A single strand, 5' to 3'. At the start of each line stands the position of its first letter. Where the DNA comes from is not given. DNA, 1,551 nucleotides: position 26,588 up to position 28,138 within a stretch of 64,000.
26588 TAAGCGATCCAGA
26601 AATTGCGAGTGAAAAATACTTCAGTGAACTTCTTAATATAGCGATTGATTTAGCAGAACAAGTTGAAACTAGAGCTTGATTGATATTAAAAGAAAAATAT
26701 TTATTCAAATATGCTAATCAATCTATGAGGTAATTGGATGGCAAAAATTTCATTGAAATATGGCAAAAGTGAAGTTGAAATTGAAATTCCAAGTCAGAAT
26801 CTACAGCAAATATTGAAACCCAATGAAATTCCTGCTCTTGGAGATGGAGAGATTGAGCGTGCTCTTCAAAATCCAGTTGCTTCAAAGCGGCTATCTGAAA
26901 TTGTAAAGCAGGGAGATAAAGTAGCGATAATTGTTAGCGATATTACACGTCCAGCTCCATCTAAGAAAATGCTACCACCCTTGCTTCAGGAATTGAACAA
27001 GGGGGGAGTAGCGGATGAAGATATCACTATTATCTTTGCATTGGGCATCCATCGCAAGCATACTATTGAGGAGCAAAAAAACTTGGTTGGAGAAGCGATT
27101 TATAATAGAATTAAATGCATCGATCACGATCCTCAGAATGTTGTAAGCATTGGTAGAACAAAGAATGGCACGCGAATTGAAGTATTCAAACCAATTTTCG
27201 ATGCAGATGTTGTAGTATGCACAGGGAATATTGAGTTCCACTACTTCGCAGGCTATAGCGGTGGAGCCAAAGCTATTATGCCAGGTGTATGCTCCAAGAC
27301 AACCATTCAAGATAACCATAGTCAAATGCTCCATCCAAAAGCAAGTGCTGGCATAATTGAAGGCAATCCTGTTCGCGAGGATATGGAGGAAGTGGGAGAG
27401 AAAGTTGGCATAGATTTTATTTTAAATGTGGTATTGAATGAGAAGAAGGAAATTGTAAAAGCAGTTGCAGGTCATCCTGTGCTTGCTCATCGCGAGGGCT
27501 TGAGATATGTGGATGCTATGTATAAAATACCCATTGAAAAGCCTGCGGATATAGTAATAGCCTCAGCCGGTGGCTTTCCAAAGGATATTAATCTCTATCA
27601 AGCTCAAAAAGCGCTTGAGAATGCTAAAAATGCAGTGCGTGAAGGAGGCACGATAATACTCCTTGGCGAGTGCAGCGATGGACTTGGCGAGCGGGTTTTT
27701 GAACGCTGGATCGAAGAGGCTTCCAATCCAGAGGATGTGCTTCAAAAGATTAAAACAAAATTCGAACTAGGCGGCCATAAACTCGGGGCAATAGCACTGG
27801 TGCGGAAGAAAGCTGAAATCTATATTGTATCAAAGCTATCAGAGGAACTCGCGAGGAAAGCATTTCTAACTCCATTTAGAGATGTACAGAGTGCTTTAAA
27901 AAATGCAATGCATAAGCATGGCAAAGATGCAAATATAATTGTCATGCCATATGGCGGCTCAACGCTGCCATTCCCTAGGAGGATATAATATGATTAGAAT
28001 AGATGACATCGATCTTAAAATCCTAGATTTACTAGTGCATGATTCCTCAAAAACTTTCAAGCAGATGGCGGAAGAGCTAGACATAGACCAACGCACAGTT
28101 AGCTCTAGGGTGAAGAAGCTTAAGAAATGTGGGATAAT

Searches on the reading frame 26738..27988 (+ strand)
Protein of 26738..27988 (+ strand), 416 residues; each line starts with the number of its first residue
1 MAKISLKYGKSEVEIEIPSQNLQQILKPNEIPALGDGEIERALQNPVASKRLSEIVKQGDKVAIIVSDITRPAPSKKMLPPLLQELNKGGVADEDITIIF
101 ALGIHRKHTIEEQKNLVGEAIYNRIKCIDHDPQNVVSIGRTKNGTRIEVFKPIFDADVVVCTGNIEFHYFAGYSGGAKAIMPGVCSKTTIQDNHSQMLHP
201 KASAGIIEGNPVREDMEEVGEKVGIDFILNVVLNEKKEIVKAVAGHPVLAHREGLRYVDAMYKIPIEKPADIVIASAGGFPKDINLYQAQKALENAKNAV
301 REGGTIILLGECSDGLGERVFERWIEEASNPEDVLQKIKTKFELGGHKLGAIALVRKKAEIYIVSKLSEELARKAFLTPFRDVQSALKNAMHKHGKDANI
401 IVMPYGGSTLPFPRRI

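Call 73: search_protein_families(library=pfam, proteins=[window:26738-27988:+], max_evalue=0.00001)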
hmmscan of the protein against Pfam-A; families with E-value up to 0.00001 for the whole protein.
window:26738-27988:+ (416 aa): 2 families
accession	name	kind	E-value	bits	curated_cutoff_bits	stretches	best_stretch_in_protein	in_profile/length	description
PF09861.14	Lar_N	-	1.4e-75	253.5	23.3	1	8-204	1-203/204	Lactate racemase N-terminal domain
PF21113.2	LarA_C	-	4.2e-23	82.4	25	1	268-408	4-149/152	Lactate racemase C-terminal domain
